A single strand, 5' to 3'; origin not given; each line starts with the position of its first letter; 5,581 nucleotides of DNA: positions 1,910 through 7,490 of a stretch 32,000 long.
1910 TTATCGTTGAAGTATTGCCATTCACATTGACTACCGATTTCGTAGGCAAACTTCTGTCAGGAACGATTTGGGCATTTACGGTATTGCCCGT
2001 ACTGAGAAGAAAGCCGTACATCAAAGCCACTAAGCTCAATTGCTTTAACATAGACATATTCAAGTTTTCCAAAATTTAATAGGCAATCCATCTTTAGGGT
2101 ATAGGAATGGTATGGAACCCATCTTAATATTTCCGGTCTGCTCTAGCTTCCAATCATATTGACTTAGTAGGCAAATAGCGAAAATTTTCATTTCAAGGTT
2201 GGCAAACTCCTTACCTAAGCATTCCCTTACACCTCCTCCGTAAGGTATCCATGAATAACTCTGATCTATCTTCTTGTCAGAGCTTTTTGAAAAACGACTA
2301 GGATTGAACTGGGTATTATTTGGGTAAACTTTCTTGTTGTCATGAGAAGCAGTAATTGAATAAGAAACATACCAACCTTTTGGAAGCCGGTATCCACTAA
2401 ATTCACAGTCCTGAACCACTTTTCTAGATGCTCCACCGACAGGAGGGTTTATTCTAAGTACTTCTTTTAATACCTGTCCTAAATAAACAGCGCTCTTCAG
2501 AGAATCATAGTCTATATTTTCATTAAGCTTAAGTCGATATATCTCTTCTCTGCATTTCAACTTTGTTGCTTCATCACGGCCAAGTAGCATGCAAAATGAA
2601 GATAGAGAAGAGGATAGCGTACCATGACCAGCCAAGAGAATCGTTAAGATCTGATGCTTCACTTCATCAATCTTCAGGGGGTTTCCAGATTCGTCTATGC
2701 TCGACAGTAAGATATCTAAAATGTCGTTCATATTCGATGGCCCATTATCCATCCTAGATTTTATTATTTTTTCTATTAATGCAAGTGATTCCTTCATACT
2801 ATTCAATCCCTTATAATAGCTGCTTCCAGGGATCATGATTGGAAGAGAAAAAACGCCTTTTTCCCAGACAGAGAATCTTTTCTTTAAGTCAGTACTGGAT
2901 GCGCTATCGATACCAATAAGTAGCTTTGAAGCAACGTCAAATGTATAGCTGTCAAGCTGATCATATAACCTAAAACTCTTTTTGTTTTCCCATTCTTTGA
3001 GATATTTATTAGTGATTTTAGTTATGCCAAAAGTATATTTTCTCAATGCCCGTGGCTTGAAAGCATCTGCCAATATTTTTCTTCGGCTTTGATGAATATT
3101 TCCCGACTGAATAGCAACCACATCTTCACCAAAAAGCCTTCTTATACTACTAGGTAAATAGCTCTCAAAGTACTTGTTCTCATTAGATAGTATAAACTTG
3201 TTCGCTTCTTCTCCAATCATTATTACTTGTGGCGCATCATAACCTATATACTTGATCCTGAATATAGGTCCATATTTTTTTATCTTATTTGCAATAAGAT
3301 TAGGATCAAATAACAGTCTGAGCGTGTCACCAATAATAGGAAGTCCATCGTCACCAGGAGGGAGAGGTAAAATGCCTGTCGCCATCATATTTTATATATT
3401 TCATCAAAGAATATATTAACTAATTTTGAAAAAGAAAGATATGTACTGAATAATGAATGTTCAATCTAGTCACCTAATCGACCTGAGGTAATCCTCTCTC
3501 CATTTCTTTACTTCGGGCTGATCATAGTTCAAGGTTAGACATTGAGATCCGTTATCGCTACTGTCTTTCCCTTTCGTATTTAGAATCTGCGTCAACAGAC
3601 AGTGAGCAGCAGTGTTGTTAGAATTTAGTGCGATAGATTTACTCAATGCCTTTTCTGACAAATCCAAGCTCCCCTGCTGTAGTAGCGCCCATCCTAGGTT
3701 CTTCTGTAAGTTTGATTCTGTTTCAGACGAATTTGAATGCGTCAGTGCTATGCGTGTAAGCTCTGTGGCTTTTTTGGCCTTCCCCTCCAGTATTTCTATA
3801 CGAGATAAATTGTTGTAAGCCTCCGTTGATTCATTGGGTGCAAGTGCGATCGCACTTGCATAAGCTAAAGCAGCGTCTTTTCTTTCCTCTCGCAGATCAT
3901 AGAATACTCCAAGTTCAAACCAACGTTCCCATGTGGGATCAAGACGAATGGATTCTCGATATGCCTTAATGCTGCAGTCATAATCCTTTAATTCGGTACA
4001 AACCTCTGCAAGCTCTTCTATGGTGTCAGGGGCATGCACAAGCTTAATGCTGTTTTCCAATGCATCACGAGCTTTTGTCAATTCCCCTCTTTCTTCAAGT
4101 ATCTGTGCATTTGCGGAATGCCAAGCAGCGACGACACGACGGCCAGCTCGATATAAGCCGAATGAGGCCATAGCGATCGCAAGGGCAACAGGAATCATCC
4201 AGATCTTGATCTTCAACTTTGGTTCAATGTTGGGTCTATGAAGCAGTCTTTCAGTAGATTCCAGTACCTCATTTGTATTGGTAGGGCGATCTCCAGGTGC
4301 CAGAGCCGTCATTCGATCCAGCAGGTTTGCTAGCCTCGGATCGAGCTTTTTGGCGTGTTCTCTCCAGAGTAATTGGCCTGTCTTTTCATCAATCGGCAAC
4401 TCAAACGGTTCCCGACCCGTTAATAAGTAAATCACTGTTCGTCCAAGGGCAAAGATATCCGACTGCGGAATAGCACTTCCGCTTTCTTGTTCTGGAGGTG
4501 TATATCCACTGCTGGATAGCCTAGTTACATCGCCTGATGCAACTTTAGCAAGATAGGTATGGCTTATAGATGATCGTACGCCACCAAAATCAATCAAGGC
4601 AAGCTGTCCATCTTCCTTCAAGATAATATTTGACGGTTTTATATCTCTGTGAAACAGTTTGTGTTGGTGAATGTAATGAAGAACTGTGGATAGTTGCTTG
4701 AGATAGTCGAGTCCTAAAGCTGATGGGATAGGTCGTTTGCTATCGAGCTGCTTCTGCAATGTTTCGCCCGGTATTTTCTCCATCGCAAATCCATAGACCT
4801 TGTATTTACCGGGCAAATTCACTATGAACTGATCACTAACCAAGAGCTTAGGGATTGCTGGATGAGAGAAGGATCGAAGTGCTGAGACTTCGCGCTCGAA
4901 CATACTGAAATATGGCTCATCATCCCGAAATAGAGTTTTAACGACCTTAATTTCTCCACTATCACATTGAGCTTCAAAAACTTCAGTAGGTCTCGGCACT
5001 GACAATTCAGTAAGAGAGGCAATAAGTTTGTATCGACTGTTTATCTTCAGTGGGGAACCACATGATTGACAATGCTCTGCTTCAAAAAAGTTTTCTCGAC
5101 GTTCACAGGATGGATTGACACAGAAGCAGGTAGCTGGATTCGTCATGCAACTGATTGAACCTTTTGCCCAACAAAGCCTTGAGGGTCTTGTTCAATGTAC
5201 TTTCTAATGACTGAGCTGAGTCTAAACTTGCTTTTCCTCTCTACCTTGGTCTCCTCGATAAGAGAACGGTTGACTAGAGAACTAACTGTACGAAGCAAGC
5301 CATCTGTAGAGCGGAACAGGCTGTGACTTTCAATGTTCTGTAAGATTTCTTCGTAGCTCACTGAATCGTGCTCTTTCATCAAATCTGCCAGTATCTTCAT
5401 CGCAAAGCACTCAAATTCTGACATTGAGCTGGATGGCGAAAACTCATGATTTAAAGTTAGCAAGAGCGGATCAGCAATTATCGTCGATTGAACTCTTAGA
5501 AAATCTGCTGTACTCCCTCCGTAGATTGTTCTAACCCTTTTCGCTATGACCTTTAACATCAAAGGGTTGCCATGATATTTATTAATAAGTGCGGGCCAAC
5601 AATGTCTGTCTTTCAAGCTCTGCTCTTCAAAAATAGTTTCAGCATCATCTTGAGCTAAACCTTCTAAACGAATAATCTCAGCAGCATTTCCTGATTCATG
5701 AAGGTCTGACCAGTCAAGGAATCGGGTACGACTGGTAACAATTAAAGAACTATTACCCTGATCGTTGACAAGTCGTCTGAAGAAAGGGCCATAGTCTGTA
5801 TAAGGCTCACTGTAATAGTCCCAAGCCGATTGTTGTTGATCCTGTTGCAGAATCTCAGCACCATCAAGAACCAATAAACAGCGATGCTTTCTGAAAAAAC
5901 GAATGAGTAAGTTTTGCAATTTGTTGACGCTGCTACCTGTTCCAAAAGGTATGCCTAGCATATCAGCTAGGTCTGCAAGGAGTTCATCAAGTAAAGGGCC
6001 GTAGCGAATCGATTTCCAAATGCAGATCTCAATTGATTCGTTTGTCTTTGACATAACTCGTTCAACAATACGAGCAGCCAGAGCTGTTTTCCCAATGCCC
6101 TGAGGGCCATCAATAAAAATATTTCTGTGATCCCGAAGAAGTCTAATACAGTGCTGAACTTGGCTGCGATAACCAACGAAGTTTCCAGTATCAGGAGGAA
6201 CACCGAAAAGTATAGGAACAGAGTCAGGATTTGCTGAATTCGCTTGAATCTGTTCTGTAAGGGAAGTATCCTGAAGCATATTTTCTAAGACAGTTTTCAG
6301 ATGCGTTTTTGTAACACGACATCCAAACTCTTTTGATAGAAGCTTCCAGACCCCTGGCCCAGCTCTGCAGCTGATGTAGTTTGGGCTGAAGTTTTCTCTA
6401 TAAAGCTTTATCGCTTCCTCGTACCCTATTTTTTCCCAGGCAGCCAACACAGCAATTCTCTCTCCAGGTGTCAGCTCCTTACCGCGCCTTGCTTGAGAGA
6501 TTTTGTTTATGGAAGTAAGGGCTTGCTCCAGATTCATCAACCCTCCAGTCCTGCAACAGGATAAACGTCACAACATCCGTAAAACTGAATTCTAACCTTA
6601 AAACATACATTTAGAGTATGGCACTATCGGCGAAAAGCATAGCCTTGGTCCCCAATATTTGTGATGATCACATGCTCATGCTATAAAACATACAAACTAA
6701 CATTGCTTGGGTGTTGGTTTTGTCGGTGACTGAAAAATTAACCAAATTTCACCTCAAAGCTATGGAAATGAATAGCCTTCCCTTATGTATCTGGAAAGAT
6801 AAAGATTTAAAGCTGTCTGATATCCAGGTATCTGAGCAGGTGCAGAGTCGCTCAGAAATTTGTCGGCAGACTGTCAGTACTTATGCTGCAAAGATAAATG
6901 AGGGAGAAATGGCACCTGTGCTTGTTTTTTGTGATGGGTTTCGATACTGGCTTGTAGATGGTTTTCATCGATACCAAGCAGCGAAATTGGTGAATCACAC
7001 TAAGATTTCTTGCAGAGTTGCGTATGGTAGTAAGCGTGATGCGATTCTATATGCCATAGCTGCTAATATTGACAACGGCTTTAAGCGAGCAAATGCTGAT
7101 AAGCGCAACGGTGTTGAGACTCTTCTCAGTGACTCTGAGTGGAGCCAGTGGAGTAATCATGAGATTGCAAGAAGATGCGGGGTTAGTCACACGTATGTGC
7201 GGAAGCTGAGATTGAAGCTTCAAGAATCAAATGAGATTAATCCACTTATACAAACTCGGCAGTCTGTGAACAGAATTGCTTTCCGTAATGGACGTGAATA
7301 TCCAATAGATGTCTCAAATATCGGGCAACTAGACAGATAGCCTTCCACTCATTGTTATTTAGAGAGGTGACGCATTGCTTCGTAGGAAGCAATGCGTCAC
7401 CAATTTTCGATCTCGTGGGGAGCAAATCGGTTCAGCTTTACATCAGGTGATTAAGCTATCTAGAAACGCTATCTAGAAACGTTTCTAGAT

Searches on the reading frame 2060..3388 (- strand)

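Call 18: search_protein_families(library=pfam, max_evalue=0.01, proteins=[window:2060-3388:-])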
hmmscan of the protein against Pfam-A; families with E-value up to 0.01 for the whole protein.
window:2060-3388:- (442 aa): 1 family
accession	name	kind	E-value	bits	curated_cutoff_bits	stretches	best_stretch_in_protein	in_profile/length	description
PF00067.27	p450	-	9e-66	223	22.8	1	10-429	1-452/462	Cytochrome P450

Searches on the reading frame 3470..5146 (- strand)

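Call 18: search_protein_families(library=pfam, max_evalue=0.01, proteins=[window:3470-5146:-])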
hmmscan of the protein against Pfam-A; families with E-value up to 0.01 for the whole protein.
window:3470-5146:- (558 aa): 16 families
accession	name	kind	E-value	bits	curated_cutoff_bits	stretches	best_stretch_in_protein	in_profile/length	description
PF00069.31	Pkinase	-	3.4e-28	99.2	31.7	1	62-295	22-258/263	Protein kinase domain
PF07719.23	TPR_2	-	1.1e-14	53.7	27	0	482-511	5-34/34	Tetratricopeptide repeat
PF07714.23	PK_Tyr_Ser-Thr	-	1.2e-13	51.4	23.1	1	55-289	14-250/258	Protein tyrosine and serine/threonine kinase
PF00515.34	TPR_1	-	7.1e-11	41.9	27.8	1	481-511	4-34/34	Tetratricopeptide repeat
PF13181.12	TPR_8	-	2.4e-07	30.8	25.7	0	379-404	7-32/34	Tetratricopeptide repeat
PF13428.12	TPR_14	-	1.3e-06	28.9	23.5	0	376-413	4-42/44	Tetratricopeptide repeat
PF13414.12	TPR_11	-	4.9e-06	26.6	26.8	0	382-405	3-26/42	TPR repeat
PF13432.12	TPR_16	-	7.1e-06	26.8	32.7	0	388-439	12-64/65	Tetratricopeptide repeat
PF13424.12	TPR_12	-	1.7e-05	25.4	30.1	0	442-507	4-74/77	Tetratricopeptide repeat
PF03109.22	ABC1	-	2e-05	24.3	22.9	1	152-192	176-216/244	ABC1 atypical kinase-like domain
PF01636.29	APH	-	0.0014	18.9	23.2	1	164-190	170-197/239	Phosphotransferase enzyme family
PF17874.7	TPR_MalT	-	0.0017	18.1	45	0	449-521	9-83/336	MalT-like TPR region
PF14531.12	Kinase-like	-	0.0022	17.7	25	1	151-223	153-215/289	Kinase-like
PF23914.1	TPR_CcmH_CycH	-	0.0037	17.6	42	0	484-532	56-104/158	Cytochrome c-type biogenesis protein H TPR domain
PF01455.23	HupF_HypC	-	0.0038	17.8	28.5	0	175-207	9-41/65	HupF/HypC family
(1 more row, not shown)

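Call 95: search_protein_families(library=padloc, max_evalue=0.001, proteins=[window:3470-5146:-])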
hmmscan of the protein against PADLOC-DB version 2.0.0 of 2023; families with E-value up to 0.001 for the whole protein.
window:3470-5146:- (558 aa): 35 families (the best 25 are shown)
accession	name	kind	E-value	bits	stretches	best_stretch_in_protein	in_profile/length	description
PDLC04044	PD-T4-6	-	7.1e-79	263.6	1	8-302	3-293/372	-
PDLC04051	PD-T4-6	-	3.4e-76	255.1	1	8-300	3-293/476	-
PDLC04062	PD-T4-6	-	9.7e-46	154.7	1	8-301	3-293/450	-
PDLC04045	PD-T4-6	-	4.8e-45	152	1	81-312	83-309/350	-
PDLC04042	PD-T4-6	-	9.9e-35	118.6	1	66-306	39-277/292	-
PDLC04138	mad6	-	1.9e-34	117.6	1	55-308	66-320/659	mads_6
PDLC03920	MkoA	-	7.1e-31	105.4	1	35-461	7-404/1112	-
PDLC04047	PD-T4-6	-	9.8e-30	101.7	1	65-306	40-277/327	-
PDLC04054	PD-T4-6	-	2.2e-29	101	1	66-299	40-271/347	-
PDLC04053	PD-T4-6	-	1.1e-27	95.3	1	66-309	39-279/311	-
PDLC04060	PD-T4-6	-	1.2e-27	95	1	35-249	6-210/486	-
PDLC04046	PD-T4-6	-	4.9e-25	86.5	1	62-257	36-230/427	-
PDLC04057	PD-T4-6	-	9.5e-25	85.5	1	66-304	38-273/443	-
PDLC04048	PD-T4-6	-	1e-24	85.6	1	65-249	40-213/354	-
PDLC04058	PD-T4-6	-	2.8e-24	84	1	63-251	39-225/460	-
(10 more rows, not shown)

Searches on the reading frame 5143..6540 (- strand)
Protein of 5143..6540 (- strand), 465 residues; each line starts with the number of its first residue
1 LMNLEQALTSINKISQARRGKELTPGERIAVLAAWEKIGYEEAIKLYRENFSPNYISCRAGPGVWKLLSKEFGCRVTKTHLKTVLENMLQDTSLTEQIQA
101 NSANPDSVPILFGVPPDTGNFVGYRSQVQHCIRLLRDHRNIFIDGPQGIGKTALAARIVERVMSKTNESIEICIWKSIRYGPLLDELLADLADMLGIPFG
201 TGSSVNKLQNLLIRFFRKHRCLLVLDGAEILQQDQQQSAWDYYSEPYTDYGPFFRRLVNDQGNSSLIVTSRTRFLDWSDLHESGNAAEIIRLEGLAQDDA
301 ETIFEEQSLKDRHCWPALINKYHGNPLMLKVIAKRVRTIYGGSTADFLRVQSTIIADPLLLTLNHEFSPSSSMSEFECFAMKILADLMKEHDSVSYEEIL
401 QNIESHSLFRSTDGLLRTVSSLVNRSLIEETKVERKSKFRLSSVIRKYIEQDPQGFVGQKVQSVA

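Call 18: search_protein_families(library=pfam, max_evalue=0.01, proteins=[window:5143-6540:-])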
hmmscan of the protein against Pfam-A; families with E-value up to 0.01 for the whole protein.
window:5143-6540:- (465 aa): 8 families
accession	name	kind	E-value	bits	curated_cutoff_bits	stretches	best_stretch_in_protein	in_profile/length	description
PF05729.18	NACHT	-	5.6e-11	43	26.7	1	140-306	2-162/167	NACHT domain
PF00931.28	NB-ARC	-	3.6e-07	30.1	23.5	1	137-334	17-203/248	NB-ARC domain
PF20720.3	nSTAND3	-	1e-06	28.9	27.2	1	127-172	6-51/155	Novel STAND NTPase 3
PF13191.12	AAA_16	-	1.9e-06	28.9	32.6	1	127-237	11-150/167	AAA ATPase domain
PF13401.12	AAA_22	-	2.9e-05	24.8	27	1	137-235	4-100/130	AAA domain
PF04851.21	ResIII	-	0.0013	19.1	22.5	0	133-168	14-53/164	Type III restriction enzyme, res subunit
PF25201.1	nSTAND6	-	0.0029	18.1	27.7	1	127-236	7-118/148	Novel STAND NTPase 6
PF01637.24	ATPase_2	-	0.0074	16.6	33.2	0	141-166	23-48/225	ATPase domain predominantly from Archaea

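Call 95: search_protein_families(library=padloc, max_evalue=0.001, proteins=[window:5143-6540:-])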
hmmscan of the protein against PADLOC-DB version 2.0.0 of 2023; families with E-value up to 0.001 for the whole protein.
window:5143-6540:- (465 aa): 1 family
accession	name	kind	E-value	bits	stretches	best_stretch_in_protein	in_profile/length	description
PDLC05079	PDC-S73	-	0.00042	17.2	0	126-171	179-224/752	-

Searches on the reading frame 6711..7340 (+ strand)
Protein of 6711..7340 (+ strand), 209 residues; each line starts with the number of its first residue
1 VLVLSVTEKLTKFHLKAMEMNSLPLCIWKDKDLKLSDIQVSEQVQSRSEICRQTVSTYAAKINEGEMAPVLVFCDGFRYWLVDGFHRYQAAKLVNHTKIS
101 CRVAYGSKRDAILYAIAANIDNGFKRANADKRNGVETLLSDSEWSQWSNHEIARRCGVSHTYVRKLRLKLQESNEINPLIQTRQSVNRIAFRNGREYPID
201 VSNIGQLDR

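Call 18: search_protein_families(library=pfam, max_evalue=0.01, proteins=[window:6711-7340:+])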
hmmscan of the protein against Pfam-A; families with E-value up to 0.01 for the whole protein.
window:6711-7340:+ (209 aa): 3 families
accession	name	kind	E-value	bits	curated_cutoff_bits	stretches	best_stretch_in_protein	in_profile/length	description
PF20188.4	DUF6551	-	0.0018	18.3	26.8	1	49-116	9-81/242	Family of unknown function (DUF6551)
PF02195.25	ParB_N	-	0.004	17.6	26.3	1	33-120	6-94/95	ParB N-terminal domain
PF13384.12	HTH_23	-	0.0052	17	24.6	0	146-167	17-38/50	Homeodomain-like domain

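Call 59: search_protein_families(library=ncbifam, max_evalue=0.1, proteins=[window:6711-7340:+])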
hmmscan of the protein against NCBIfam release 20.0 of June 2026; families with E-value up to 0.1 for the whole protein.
window:6711-7340:+ (209 aa): 2 families
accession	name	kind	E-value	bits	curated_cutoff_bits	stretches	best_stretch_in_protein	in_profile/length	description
TIGR04285.1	nucleoid_noc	exception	5.5e-07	29.2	315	1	32-188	4-156/255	nucleoid occlusion protein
TIGR00180.1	parB_part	domain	0.012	15.4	58.45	1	42-183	16-157/186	ParB/RepB/Spo0J family partition protein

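Call 95: search_protein_families(library=padloc, max_evalue=0.001, proteins=[window:6711-7340:+])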
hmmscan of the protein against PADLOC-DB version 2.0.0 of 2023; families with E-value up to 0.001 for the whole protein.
window:6711-7340:+ (209 aa): 0 families
